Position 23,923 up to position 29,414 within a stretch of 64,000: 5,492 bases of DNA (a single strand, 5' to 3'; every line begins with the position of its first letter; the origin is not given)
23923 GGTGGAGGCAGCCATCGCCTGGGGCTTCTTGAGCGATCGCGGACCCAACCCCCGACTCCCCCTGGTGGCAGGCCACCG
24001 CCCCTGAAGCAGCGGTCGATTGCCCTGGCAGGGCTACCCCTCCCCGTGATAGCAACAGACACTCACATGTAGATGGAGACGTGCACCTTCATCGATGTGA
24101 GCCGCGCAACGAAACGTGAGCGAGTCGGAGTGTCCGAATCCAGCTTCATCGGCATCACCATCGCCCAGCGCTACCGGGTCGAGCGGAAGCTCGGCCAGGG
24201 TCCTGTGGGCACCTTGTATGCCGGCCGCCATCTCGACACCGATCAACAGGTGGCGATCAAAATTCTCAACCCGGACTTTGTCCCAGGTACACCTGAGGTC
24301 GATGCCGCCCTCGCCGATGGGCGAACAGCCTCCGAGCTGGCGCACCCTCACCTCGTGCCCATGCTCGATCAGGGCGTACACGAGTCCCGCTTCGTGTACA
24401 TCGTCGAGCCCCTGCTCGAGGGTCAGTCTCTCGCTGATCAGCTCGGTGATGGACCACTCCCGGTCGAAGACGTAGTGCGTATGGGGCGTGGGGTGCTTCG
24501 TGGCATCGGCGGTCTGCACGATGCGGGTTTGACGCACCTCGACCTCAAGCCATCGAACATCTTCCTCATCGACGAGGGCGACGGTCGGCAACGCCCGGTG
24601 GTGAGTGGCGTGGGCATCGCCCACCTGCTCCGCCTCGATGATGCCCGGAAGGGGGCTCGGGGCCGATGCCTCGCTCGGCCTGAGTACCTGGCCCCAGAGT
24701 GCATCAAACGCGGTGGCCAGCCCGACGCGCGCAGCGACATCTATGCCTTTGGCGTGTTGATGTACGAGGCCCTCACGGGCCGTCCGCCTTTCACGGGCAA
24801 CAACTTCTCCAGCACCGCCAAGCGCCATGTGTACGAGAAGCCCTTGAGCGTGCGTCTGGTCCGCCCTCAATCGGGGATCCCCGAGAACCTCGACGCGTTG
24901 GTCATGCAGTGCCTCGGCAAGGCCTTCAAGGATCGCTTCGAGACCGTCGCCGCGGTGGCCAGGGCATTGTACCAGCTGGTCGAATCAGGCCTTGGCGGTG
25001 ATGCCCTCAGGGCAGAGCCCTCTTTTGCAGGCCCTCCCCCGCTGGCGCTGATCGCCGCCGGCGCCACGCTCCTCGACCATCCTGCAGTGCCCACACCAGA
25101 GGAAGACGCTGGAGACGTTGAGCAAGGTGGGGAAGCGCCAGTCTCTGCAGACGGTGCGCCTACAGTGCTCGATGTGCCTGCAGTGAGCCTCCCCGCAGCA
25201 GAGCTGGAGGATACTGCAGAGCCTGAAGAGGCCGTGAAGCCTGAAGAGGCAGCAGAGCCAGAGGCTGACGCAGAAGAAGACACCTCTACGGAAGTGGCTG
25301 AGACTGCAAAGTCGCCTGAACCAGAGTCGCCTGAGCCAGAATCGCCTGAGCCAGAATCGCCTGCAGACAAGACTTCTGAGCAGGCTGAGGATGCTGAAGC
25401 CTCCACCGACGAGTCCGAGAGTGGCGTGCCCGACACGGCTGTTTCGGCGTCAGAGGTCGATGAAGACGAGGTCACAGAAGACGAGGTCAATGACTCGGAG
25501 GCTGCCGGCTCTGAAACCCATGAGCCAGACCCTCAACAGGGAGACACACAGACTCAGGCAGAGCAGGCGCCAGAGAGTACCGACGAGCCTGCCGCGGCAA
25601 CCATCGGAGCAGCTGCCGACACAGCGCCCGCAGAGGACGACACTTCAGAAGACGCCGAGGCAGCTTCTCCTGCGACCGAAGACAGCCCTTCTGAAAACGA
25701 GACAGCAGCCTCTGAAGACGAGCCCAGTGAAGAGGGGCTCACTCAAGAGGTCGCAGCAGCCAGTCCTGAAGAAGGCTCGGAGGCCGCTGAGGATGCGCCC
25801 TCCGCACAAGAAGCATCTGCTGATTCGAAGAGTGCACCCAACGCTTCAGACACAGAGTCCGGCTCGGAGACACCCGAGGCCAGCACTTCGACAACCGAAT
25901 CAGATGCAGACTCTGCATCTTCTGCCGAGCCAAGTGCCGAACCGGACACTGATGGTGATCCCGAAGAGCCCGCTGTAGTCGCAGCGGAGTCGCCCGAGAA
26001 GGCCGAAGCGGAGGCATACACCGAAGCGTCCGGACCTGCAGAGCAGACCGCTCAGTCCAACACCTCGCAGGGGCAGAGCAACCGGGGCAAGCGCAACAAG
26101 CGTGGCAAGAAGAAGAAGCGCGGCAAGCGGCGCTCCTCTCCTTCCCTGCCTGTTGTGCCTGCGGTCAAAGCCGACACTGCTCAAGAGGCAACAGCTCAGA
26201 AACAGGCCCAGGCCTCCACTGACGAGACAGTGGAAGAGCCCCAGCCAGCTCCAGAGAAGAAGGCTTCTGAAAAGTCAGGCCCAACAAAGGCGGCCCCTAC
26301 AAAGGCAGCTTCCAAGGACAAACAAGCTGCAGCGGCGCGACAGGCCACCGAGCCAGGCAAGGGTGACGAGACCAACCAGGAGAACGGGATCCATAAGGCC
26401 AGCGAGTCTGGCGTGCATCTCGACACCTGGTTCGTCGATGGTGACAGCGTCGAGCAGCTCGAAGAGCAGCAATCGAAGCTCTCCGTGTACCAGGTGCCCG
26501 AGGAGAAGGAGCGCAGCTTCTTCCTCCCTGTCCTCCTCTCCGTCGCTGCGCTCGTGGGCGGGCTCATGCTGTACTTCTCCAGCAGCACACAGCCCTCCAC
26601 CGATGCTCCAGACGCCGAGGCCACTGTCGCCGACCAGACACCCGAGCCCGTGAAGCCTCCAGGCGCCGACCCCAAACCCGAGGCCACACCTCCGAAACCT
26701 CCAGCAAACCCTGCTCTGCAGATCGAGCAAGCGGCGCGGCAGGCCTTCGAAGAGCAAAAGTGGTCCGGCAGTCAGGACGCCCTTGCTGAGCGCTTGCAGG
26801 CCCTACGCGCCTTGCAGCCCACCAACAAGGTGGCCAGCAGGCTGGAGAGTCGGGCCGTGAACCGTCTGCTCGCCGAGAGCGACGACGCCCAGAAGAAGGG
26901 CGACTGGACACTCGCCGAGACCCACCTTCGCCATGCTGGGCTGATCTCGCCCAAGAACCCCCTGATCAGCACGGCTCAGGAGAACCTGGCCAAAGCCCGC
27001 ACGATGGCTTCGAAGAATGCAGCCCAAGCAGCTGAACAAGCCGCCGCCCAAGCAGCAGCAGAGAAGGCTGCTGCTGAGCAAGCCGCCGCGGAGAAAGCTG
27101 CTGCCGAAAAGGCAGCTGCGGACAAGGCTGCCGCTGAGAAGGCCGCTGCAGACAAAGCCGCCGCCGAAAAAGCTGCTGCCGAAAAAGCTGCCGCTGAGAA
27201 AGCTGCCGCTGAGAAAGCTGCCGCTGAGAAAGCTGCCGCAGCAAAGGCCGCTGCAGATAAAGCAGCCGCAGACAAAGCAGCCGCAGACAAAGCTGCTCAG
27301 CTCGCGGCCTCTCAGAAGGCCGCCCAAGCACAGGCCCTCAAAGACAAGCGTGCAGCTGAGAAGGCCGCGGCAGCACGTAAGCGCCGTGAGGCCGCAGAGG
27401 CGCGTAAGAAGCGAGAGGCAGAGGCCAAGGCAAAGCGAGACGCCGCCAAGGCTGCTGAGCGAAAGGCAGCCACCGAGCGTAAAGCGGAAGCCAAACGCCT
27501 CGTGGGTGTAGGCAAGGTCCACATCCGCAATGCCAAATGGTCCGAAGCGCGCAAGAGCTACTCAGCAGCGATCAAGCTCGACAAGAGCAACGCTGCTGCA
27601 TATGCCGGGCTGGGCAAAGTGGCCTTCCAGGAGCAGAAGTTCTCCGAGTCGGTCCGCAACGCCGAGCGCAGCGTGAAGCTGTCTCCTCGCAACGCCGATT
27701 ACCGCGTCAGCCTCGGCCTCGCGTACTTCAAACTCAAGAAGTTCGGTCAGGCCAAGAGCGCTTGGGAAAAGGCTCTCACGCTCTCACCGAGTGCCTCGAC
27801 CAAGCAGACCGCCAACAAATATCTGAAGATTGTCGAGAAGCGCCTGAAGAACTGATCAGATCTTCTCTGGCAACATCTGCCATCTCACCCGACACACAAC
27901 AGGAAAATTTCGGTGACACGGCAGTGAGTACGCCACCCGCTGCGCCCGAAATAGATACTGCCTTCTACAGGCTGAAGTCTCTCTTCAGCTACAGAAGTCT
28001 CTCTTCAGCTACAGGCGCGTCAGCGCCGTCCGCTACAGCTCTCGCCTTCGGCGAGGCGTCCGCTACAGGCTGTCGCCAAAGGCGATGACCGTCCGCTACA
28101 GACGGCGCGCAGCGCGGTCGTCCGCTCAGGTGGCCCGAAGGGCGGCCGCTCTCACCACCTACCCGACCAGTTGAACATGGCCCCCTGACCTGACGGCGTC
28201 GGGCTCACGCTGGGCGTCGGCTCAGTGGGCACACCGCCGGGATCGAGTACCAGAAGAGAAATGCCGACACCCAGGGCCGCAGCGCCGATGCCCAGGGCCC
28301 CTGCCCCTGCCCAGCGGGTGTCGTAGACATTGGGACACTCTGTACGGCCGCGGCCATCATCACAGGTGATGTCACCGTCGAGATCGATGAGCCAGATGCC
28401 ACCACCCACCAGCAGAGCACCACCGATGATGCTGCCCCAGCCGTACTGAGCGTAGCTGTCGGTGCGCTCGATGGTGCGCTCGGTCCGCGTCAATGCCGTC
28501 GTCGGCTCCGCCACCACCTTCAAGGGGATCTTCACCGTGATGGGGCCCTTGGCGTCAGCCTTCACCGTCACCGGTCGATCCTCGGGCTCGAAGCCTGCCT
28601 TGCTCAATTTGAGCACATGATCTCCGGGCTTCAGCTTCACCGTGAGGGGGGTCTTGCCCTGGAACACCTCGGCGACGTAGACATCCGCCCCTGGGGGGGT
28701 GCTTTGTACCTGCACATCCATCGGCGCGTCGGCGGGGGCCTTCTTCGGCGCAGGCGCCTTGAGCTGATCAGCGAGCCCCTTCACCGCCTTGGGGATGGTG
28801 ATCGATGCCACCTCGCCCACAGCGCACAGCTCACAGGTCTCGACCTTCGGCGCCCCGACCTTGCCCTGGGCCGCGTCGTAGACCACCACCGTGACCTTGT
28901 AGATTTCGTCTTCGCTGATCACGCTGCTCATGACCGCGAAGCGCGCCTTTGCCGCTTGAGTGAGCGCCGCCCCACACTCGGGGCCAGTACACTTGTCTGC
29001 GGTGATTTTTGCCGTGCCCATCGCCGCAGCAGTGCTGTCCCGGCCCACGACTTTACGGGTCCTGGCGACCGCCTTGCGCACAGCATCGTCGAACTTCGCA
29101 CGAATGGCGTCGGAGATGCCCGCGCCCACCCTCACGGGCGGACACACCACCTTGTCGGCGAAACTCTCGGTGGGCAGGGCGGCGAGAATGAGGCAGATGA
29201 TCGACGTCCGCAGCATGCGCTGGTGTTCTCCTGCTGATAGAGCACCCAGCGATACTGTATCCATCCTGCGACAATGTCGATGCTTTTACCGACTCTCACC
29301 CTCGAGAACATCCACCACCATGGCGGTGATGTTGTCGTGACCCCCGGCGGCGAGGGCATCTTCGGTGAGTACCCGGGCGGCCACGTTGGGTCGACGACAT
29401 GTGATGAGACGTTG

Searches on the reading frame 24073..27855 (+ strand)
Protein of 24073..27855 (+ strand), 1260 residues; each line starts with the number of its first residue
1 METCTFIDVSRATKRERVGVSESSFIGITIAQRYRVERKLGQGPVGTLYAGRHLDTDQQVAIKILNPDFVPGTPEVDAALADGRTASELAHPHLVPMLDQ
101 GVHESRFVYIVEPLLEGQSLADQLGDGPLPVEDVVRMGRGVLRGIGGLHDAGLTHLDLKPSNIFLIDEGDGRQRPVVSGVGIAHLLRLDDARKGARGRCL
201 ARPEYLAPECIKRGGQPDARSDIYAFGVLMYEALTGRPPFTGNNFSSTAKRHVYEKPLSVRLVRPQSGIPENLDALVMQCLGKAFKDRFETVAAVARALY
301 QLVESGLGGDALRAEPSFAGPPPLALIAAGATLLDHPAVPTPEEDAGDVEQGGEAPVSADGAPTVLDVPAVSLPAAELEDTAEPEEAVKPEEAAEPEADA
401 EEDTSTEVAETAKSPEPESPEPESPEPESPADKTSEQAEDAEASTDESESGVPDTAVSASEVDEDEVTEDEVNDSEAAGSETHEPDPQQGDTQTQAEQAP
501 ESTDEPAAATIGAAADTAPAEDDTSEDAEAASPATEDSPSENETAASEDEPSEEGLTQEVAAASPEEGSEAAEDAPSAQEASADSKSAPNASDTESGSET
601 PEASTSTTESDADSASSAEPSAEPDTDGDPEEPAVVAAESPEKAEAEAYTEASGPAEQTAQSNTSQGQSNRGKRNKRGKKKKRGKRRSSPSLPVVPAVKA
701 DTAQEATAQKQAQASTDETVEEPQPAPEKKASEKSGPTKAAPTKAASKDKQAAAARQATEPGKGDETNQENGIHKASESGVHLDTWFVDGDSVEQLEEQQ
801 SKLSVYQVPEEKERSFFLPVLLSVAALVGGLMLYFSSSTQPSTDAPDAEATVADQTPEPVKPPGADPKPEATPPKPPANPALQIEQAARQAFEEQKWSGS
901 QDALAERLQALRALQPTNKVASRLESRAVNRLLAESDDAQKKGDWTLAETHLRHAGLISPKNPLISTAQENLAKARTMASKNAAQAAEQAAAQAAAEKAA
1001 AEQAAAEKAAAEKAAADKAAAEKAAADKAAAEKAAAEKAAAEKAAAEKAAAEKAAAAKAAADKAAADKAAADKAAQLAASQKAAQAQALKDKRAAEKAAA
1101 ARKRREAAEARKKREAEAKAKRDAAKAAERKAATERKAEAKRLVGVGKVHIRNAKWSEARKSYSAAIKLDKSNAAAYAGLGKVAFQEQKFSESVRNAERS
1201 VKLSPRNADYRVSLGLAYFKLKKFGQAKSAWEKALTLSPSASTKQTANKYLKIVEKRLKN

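Call 15: search_protein_families(library=pfam, proteins=[window:24073-27855:+], max_evalue=0.001)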
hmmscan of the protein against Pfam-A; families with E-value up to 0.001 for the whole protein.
window:24073-27855:+ (1260 aa): 6 families
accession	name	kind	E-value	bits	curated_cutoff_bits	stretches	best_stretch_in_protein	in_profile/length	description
PF00069.31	Pkinase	-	2e-32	113.1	31.7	1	34-294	1-257/263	Protein kinase domain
PF07714.23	PK_Tyr_Ser-Thr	-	2.5e-23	83.2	23.1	1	36-290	3-250/258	Protein tyrosine and serine/threonine kinase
PF07719.23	TPR_2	-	2.1e-15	55.9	27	1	1212-1240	5-33/34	Tetratricopeptide repeat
PF13414.12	TPR_11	-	3.3e-12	46.3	26.8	1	1155-1186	9-40/42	TPR repeat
PF00515.34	TPR_1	-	7.7e-11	41.8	27.8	1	1213-1240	6-33/34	Tetratricopeptide repeat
PF13181.12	TPR_8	-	2.8e-07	30.6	25.7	0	1209-1239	2-32/34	Tetratricopeptide repeat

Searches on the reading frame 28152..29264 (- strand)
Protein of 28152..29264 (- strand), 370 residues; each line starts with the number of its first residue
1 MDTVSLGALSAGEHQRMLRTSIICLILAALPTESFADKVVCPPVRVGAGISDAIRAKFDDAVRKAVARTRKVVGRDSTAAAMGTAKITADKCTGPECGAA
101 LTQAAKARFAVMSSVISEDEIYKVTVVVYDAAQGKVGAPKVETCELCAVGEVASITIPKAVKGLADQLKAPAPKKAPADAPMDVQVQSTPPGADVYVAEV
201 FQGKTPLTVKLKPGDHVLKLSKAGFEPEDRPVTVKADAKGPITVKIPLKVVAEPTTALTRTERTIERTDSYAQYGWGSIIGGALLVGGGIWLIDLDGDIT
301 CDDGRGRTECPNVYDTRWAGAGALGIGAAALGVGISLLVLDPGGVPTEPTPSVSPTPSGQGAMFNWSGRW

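Call 66: search_protein_families(library=pfam, proteins=[window:28152-29264:-], max_evalue=0.01)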
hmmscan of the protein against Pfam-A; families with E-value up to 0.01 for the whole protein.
window:28152-29264:- (370 aa): 1 family
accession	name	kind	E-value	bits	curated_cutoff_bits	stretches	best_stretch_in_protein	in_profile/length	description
PF08308.17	PEGA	-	1.2e-13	51.2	20.8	1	183-245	3-66/71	PEGA domain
